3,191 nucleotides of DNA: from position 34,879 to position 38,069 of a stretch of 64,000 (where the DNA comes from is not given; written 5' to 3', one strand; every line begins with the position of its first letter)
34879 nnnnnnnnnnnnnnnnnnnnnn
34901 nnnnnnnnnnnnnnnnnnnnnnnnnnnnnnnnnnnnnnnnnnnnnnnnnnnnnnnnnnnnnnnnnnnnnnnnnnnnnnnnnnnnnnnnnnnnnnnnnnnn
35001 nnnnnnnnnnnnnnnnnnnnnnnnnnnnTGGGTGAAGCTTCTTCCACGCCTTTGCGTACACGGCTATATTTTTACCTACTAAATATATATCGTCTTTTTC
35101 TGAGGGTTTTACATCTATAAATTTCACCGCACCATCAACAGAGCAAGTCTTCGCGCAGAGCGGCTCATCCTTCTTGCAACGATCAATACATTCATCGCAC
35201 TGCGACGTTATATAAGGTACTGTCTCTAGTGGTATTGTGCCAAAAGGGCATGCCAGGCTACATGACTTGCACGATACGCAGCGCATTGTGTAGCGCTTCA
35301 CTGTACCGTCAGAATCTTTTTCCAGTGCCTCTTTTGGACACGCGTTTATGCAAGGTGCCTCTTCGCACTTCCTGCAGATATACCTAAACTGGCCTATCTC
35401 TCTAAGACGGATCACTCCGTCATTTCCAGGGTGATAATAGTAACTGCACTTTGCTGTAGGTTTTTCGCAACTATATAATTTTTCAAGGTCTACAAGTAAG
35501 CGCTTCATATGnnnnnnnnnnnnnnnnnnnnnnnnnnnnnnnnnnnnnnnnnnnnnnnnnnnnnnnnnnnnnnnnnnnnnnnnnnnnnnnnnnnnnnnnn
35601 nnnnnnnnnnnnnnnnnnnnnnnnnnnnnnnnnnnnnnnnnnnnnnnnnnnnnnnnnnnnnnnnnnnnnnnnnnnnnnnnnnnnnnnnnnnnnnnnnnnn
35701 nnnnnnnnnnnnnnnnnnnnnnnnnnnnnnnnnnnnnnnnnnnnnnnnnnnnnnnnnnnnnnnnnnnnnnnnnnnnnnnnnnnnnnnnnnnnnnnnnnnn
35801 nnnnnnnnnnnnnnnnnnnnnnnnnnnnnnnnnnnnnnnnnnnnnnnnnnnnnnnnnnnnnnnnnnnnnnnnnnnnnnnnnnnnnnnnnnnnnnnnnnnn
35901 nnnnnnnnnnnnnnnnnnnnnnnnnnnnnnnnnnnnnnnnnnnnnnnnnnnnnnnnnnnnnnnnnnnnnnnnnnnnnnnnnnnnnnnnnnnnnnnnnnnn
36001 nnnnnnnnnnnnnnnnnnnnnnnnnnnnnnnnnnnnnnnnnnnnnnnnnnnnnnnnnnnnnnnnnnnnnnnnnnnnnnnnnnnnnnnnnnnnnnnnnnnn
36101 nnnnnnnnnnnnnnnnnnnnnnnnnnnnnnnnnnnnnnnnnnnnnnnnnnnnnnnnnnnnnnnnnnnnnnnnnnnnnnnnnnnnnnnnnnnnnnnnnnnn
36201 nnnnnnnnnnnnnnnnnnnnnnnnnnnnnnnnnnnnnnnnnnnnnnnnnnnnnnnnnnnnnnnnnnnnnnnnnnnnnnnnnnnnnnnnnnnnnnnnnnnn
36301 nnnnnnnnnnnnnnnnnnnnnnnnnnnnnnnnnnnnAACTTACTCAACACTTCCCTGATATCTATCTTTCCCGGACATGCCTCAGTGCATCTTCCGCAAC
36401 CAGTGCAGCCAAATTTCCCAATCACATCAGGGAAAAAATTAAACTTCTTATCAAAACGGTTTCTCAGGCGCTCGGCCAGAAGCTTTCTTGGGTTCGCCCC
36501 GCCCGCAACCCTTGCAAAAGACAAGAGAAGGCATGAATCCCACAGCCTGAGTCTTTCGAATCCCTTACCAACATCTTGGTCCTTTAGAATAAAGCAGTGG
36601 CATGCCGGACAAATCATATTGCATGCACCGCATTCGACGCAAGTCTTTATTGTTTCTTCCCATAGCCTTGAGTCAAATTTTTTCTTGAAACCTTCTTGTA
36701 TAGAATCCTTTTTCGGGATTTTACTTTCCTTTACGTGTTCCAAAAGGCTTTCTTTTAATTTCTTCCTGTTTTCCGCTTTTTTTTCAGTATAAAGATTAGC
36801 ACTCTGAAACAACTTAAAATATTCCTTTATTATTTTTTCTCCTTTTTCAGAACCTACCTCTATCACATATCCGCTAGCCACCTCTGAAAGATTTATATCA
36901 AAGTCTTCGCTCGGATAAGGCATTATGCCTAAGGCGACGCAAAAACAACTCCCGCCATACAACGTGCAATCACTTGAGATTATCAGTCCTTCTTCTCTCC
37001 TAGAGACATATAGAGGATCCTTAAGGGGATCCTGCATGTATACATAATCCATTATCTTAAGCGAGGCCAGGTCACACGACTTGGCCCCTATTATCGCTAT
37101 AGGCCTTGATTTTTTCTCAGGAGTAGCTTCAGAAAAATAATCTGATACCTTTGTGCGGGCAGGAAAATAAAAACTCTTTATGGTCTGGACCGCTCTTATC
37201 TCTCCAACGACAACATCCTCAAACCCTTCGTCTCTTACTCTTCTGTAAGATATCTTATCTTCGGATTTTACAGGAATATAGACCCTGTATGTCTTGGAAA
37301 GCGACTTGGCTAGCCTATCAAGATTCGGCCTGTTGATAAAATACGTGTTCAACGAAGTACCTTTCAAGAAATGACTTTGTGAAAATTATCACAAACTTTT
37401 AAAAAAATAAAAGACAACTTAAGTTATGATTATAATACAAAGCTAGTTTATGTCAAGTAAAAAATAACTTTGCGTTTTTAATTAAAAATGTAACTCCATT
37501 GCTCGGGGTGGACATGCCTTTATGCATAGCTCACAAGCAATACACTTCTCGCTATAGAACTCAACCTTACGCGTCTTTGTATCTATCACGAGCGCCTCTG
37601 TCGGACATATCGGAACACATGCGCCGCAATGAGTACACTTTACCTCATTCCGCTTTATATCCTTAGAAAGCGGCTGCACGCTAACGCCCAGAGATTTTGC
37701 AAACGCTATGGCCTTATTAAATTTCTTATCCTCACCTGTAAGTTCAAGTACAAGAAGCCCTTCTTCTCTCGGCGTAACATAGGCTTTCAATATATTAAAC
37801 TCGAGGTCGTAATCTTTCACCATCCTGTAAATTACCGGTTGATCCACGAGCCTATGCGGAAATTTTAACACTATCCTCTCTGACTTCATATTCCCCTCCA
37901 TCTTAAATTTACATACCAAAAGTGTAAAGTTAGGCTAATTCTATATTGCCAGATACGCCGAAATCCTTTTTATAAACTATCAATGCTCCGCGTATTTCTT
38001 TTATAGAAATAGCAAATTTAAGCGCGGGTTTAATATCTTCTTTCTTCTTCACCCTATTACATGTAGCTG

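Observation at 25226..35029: Mrp-linked group-4 [NiFe] hydrogenase with two antiporter-like subunits and a non-canonical gene order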

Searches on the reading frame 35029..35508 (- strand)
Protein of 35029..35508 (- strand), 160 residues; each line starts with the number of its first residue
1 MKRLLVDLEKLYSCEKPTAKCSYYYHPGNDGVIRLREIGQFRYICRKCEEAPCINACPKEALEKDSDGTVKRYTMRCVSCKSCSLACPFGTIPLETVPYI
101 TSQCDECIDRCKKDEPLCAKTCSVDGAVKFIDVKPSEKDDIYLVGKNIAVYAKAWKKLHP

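Call 5: search_protein_families(library=pfam, proteins=[window:35029-35508:-])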
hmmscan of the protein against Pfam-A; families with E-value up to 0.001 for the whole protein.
window:35029-35508:- (160 aa): 6 families
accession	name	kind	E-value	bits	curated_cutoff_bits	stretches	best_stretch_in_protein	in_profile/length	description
PF13247.11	Fer4_11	-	6.4e-11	42.8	26.2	1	42-124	7-92/100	4Fe-4S dicluster domain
PF12838.12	Fer4_7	-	1.3e-05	26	27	1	45-90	2-51/52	4Fe-4S dicluster domain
PF13187.11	Fer4_9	-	2.7e-05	24.5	27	1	45-90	2-50/52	4Fe-4S dicluster domain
PF25160.1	LdpA_Fe-S-bd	-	0.00026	21.2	27.6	1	50-93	6-44/49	LdpA Fe-S cluster-binding domain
PF14697.11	Fer4_21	-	0.00035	21.1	35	1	45-92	8-57/59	4Fe-4S dicluster domain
PF00037.32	Fer4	-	0.00035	20.7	21.1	1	75-92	6-23/24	4Fe-4S binding domain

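Call 8: search_protein_families(library=ncbifam, proteins=[window:35029-35508:-])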
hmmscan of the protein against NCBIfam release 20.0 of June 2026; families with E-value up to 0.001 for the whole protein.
window:35029-35508:- (160 aa): 23 families
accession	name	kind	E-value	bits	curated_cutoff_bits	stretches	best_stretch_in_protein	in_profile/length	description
NF009408.0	PRK12769.1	equivalog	1.2e-14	53.4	1003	1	43-126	54-141/659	formate-dependent uric acid utilization protein AegA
TIGR02951.1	DMSO_dmsB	equivalog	2.5e-14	53.6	214.1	1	44-131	63-151/161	DMSO/selenate family reductase complex B subunit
NF009451.0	PRK12809.1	equivalog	6.3e-14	51.2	1154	1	44-133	55-139/639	formate-dependent uric acid utilization protein YgfT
NF045766.1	PhenlGlyoxDHPadI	equivalog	1.4e-12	47.1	700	1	44-132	54-137/443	NADH-dependent phenylglyoxylate dehydrogenase subunit beta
NF007658.0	PRK10330.1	equivalog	4.9e-12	45.7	260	1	43-115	56-127/181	electron transport protein HydN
NF045797.1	DsrO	equivalog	2.8e-10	40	200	1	39-123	97-194/235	sulfate reduction electron transfer complex DsrMKJOP subunit DsrO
NF041715.1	arsenate_red_ArrB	equivalog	3.8e-10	39.7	450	1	44-116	56-129/233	arsenate respiratory reductase iron-sulfur subunit ArrB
TIGR03149.1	cyt_nit_nrfC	equivalog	4.5e-10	39.3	377.6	1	40-151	89-201/225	cytochrome c nitrite reductase Fe-S protein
TIGR01582.1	FDH-beta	equivalog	1.3e-09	37.6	334.7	1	42-130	90-179/283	formate dehydrogenase subunit beta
NF045715.1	sulf_resp_HmcB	equivalog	3.5e-09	36.2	420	1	44-125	106-191/307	sulfate respiration complex iron-sulfur protein HmcB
TIGR03478.1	DMSO_red_II_bet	subfamily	7.2e-09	35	480.7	1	43-147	129-233/321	DMSO reductase family type II enzyme, iron-sulfur subunit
NF038355.1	FDH3_beta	equivalog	1.7e-08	34.7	240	1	44-92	53-101/180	formate dehydrogenase FDH3 subunit beta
NF011569.0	PRK14993.1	equivalog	3e-08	33.4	416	1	43-136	98-191/244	tetrathionate reductase subunit TtrB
NF008134.0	PRK10882.1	equivalog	3e-08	33.1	263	1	42-130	110-205/329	hydrogenase 2 operon protein HybA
NF007382.0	PRK09898.1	equivalog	5.5e-07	29.3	213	1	39-133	114-203/208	ferredoxin-like protein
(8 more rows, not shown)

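Call 65: search_solved_structures(query=window:35029-35508:-, max_evalue=0.001, show_alignments=1)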
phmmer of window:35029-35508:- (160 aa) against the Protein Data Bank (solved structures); distinct sequences matched with E-value up to 0.001: 23.
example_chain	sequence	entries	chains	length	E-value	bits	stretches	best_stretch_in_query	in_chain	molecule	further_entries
7qv7_B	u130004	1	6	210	2.5e-12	49.9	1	37-94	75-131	Hydrogen dependent carbon dioxide reductase subunit HycB4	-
8c0z_C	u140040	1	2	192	1.5e-10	44.1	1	4-133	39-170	Iron-sulfur cluster-binding protein potential subunit of aldehyde oxidoreductase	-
6cz7_B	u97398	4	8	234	1.8e-10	43.8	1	43-96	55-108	4Fe-4S ferredoxin, iron-sulfur binding domain protein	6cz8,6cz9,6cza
9mqx_E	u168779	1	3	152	2.4e-10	43.4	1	42-124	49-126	Fe-S-cluster-containing hydrogenase subunit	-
7z0s_B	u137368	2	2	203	6.5e-10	42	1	17-94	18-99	Formate hydrogenlyase subunit 2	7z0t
1kqf_B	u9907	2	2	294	7.3e-10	41.8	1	45-131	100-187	FORMATE DEHYDROGENASE, NITRATE-INDUCIBLE, IRON-SULFUR SUBUNIT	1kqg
7qv7_A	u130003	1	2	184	3.3e-09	39.7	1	43-95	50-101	Hydrogen dependent carbon dioxide reductase subunit HycB3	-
2vpw_B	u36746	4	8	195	2.8e-08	36.7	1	43-124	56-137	NRFC PROTEIN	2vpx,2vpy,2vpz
9vap_B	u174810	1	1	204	1.7e-06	30.9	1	43-107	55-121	4Fe-4S dicluster domain-containing protein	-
4ydd_B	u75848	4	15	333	1.7e-06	30.9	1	43-124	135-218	DMSO reductase family type II enzyme, iron-sulfur subunit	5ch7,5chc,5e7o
9sw6_G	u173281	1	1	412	2.1e-06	30.6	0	46-97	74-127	Polyferredoxin protein MvhB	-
7koe_D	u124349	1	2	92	2.5e-06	30.3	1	44-93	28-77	Ferredoxin-like protein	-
6x1o_B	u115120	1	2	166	6e-06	29.1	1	43-124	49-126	Oxidoreductase, Fe-S subunit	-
30gj_B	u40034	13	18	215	7.3e-06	28.8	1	43-132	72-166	Formate dehydrogenase, beta subunit, putative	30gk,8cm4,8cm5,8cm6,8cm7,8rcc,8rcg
8rc8_B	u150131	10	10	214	7.9e-06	28.7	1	43-132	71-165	Formate dehydrogenase, beta subunit, putative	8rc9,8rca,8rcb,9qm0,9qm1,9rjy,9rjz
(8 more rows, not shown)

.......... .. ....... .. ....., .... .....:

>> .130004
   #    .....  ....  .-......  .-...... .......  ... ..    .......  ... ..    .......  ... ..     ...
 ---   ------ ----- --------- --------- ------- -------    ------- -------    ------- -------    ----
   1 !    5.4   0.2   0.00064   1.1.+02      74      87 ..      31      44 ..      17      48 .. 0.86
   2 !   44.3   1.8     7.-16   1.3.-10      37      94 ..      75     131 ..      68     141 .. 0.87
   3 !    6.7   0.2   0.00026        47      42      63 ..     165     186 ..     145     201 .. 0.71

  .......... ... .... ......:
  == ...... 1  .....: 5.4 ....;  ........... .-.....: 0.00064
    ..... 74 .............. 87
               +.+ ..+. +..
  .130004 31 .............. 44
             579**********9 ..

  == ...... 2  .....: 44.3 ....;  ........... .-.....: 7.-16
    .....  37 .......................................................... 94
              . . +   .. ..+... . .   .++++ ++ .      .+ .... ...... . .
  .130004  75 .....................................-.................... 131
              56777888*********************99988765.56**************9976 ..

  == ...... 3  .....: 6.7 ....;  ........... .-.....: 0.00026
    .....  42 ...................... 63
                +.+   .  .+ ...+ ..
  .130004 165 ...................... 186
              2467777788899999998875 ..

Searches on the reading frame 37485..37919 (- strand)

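Call 5: search_protein_families(library=pfam, proteins=[window:37485-37919:-])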
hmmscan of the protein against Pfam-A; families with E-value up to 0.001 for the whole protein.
window:37485-37919:- (145 aa): 14 families
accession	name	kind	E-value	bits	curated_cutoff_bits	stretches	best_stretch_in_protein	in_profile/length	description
PF09383.16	NIL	-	1e-16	61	24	1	15-82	2-72/73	NIL domain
PF00037.32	Fer4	-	4.9e-13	48.7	21.1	2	90-110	3-23/24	4Fe-4S binding domain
PF12838.12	Fer4_7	-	4.7e-11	43.4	27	1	94-139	1-51/52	4Fe-4S dicluster domain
PF12837.12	Fer4_6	-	7.5e-10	38.7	25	1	89-110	3-24/24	4Fe-4S binding domain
PF13237.11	Fer4_10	-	1.4e-09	38.2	25.5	1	88-137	2-53/53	4Fe-4S dicluster domain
PF13187.11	Fer4_9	-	2.8e-09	37.3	27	1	94-140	1-51/52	4Fe-4S dicluster domain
PF12797.12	Fer4_2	-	8e-09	35.3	24.5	1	118-137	2-21/22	4Fe-4S binding domain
PF14697.11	Fer4_21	-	1.2e-08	35.4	35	1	91-141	4-57/59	4Fe-4S dicluster domain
PF12800.12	Fer4_4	-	2.8e-07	30.7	24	0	94-107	3-16/17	4Fe-4S binding domain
PF13484.11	Fer4_16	-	4.3e-07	31.1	30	1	94-113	1-20/66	4Fe-4S double cluster binding domain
PF12798.12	Fer4_3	-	7.3e-05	23.7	27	0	95-109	1-15/15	4Fe-4S binding domain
PF25160.1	LdpA_Fe-S-bd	-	0.0002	21.5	27.6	0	101-141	9-43/49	LdpA Fe-S cluster-binding domain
PF13746.11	Fer4_18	-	0.00022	21.8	27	1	88-137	54-96/114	4Fe-4S dicluster domain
PF13183.11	Fer4_8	-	0.0006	20.7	27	0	88-107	47-66/68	4Fe-4S dicluster domain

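Call 85: search_protein_families(library=ncbifam, proteins=[window:37485-37919:-], max_evalue=0.00001)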
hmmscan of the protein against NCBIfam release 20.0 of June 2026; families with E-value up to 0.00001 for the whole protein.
window:37485-37919:- (145 aa): 42 families (the best 25 are shown)
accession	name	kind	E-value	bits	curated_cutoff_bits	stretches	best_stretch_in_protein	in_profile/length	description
NF043039.1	HgcAB_like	equivalog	7.7e-12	45.5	285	1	85-141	292-349/350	HgcAB-like fusion protein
NF006221.0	PRK08348.1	subfamily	8e-11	41.8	124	1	87-142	38-93/136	NADH-plastoquinone oxidoreductase subunit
NF010369.0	PRK13795.1-4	equivalog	7.1e-10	37.7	1086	1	90-137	573-620/633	hypothetical protein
NF038196.1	ferrodoxin_EFR1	subfamily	1.2e-09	38.5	75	1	80-143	172-231/242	EFR1 family ferrodoxin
NF005504.0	PRK07118.1-3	equivalog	1.5e-09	37.6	437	1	92-143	139-190/293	Fe-S cluster domain-containing protein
TIGR04041.1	activase_YjjW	hypoth_equivalog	4.2e-09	36.2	250.2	1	93-140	41-86/276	YjjW family glycine radical enzyme activase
NF006076.0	PRK08222.1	equivalog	7.6e-09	35.6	270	1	92-143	37-92/181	hydrogenase 4 subunit H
TIGR01944.1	rnfB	subfamily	1.2e-08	34.8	68.7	1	91-143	111-162/190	RnfABCDGE type electron transport complex subunit B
TIGR03149.1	cyt_nit_nrfC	equivalog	2.1e-08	33.8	377.6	1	94-140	93-141/225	cytochrome c nitrite reductase Fe-S protein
TIGR01971.1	NuoI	subfamily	2.1e-08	33.8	113.05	0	89-114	77-102/121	NADH-quinone oxidoreductase, chain I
NF043069.1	T4HPD_activ_SAM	equivalog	3.3e-08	33.2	425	1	82-142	40-98/299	trans-4-hydroxy-L-proline dehydratase activase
NF042909.1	FMH_DH_FwdF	exception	5.3e-08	32.3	375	1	82-143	246-313/336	tungsten-dependent formylmethanofuran dehydrogenase subunit FwdF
TIGR00402.1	napF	equivalog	5.8e-08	32.8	102.2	1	79-141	21-84/149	ferredoxin-type protein NapF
NF010367.0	PRK13795.1-2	equivalog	6.6e-08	31.4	456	1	70-138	513-581/584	hypothetical protein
NF045874.1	Vhu_polyferre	exception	8.4e-08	31.3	600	1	86-143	189-245/381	F420-non-reducing hydrogenase associated-polyferredoxin VhuB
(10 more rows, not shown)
